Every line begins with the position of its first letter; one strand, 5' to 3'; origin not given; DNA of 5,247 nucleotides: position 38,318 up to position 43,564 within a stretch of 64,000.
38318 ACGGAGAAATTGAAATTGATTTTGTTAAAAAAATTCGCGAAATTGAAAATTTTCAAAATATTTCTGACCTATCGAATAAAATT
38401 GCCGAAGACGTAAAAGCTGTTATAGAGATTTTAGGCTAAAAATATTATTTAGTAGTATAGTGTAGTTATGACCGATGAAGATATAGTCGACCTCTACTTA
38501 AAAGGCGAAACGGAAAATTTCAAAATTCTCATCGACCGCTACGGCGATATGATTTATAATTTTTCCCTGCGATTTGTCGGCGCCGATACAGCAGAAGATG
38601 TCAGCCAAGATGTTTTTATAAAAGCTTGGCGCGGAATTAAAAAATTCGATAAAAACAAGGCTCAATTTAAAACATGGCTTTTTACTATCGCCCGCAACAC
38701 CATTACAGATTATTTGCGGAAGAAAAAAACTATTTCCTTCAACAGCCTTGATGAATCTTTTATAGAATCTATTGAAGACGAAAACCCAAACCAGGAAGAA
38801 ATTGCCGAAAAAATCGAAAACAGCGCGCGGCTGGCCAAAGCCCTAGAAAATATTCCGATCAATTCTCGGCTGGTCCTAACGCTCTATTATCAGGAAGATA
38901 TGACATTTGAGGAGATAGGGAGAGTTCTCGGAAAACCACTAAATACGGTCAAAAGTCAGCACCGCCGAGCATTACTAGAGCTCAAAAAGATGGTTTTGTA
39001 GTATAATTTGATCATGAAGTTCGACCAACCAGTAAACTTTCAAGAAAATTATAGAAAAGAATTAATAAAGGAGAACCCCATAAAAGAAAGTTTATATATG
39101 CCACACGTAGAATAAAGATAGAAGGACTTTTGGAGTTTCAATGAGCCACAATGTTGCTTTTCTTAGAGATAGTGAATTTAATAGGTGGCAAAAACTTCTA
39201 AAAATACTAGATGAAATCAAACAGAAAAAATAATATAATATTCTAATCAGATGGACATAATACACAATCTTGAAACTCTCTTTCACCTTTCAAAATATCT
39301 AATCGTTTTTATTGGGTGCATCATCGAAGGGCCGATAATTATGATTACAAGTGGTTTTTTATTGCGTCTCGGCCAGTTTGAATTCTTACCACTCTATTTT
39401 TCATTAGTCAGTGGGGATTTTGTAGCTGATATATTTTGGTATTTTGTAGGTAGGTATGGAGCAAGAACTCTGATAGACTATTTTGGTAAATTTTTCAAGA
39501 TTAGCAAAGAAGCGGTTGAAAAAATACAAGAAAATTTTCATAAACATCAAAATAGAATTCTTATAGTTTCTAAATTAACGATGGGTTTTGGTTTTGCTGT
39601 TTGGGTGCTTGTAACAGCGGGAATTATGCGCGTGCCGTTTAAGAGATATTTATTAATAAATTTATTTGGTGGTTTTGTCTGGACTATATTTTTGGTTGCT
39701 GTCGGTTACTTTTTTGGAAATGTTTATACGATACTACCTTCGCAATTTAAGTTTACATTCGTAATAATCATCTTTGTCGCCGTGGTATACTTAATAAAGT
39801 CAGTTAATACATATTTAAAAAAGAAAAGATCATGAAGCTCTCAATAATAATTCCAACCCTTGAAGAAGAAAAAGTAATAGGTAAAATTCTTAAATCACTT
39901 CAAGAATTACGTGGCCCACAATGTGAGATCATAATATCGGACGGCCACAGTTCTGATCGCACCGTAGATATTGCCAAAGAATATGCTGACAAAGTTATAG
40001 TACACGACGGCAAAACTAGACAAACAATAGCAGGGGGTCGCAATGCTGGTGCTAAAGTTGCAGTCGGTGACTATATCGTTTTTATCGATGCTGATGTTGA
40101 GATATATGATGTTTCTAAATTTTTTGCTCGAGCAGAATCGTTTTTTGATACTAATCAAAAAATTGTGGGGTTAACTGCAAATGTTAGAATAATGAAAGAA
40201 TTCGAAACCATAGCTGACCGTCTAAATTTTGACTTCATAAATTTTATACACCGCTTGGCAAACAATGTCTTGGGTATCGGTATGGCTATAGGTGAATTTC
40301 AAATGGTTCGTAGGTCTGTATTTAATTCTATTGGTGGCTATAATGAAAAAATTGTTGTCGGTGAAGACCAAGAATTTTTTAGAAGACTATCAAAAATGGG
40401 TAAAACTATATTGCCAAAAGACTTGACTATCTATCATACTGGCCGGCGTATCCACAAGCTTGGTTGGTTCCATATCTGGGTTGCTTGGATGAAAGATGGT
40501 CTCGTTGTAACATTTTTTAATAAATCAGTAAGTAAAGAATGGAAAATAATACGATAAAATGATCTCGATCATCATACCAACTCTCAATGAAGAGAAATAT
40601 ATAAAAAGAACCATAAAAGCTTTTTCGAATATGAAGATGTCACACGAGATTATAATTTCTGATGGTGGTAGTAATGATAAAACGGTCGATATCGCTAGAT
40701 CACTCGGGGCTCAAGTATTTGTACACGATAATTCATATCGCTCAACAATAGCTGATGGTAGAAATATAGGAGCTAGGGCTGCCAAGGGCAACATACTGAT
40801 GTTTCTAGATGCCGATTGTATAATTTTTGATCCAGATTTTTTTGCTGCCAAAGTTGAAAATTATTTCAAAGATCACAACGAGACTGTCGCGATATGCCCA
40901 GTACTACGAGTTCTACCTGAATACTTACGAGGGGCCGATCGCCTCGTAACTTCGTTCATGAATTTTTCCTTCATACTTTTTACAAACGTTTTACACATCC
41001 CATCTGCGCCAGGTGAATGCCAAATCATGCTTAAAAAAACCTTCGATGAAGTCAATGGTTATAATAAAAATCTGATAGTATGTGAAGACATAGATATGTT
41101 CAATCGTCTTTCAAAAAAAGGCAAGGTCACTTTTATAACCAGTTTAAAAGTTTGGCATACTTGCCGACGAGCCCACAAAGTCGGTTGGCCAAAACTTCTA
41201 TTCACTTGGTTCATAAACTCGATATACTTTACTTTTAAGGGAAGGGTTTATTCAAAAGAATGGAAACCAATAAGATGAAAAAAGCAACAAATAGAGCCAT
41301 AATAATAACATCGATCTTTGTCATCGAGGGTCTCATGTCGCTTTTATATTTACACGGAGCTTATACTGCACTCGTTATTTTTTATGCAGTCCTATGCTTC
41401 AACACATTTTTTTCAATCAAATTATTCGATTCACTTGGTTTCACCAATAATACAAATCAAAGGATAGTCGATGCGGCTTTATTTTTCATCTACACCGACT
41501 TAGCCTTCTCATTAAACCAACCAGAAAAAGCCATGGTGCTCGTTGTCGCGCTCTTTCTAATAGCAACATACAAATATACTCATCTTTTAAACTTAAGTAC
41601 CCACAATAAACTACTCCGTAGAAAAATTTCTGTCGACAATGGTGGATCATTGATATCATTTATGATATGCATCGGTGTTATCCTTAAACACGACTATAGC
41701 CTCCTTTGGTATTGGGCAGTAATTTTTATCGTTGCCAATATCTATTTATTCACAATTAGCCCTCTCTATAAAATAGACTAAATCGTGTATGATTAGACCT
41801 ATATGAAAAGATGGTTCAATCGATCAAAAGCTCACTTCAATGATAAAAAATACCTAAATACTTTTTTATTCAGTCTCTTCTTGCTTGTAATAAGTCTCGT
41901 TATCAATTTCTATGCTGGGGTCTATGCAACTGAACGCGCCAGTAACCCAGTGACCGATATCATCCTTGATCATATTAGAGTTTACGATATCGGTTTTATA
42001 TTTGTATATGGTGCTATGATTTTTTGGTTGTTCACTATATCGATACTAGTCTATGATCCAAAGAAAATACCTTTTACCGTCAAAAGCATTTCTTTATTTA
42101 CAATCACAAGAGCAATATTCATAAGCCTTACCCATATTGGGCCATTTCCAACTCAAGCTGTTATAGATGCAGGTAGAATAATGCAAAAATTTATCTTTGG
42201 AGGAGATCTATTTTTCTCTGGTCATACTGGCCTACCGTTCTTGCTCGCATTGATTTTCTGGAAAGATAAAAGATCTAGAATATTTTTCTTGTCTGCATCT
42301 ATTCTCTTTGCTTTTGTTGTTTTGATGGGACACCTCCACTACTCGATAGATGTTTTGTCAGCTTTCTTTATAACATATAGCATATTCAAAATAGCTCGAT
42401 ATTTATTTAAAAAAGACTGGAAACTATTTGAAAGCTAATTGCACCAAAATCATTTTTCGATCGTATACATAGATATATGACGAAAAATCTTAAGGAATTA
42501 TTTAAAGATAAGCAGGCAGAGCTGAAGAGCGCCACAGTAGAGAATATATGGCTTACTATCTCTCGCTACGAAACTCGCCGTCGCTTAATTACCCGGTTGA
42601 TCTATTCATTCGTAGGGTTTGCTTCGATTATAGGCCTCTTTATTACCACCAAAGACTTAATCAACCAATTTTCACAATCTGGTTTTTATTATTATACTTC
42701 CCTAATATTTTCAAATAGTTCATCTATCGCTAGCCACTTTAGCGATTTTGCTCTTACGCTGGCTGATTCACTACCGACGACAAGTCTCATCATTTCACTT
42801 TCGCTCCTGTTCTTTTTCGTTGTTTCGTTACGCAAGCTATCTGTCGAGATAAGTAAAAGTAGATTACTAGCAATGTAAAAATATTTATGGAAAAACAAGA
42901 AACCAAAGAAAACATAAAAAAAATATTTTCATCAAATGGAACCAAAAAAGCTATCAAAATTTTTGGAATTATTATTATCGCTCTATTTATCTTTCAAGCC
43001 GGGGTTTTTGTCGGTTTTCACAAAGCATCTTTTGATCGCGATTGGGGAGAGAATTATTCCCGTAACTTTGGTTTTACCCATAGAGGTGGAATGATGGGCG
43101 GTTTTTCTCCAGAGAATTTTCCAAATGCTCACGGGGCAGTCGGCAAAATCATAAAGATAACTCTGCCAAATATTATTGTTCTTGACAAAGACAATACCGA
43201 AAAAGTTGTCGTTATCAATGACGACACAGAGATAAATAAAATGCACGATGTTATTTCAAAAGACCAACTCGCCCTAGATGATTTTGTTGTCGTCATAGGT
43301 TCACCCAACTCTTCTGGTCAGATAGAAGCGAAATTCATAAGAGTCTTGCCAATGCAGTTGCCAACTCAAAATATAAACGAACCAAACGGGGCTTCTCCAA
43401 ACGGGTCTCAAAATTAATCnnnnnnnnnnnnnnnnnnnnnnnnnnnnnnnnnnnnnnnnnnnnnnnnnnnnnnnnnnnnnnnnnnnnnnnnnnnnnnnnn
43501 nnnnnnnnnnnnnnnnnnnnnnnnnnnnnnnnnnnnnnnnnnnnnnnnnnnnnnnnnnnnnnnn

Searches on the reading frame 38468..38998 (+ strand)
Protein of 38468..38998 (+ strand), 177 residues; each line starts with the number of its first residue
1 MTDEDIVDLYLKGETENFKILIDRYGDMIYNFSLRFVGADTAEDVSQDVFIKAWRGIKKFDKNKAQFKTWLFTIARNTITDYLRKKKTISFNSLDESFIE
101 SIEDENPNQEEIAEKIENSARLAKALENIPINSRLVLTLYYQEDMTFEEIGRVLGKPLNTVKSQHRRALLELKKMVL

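Call 55: search_protein_families(library=pfam, proteins=[window:38468-38998:+], max_evalue=0.1)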
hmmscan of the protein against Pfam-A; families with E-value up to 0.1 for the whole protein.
window:38468-38998:+ (177 aa): 4 families
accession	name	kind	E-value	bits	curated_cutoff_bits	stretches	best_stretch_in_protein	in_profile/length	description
PF04542.20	Sigma70_r2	-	2.7e-21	75.6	24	1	21-87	1-69/71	Sigma-70 region 2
PF04545.22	Sigma70_r4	-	4.4e-13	49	24.1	1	125-174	1-50/50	Sigma-70, region 4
PF08281.18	Sigma70_r4_2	-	4.4e-11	42.7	25.7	1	121-172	3-54/54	Sigma-70, region 4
PF12645.13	HTH_16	-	0.037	14.6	22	1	12-61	9-65/65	Helix-turn-helix domain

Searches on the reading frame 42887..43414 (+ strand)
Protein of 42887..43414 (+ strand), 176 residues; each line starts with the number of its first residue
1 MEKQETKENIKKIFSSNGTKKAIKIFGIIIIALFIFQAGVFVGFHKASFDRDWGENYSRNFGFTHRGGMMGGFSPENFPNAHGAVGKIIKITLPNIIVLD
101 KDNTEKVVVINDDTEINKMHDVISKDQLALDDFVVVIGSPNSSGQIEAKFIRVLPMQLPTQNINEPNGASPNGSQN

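Call 55: search_protein_families(library=pfam, proteins=[window:42887-43414:+], max_evalue=0.1)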
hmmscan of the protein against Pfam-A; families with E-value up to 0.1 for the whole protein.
window:42887-43414:+ (176 aa): 1 family
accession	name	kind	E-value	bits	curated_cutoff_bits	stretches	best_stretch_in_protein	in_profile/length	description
PF18914.6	DUF5666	-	0.015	16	27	1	106-151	17-59/60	Domain of unknown function (DUF5666)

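Call 65: search_protein_families(library=ncbifam, proteins=[window:42887-43414:+], max_evalue=0.1)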
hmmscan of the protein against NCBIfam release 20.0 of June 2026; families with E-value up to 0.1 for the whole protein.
window:42887-43414:+ (176 aa): 0 families
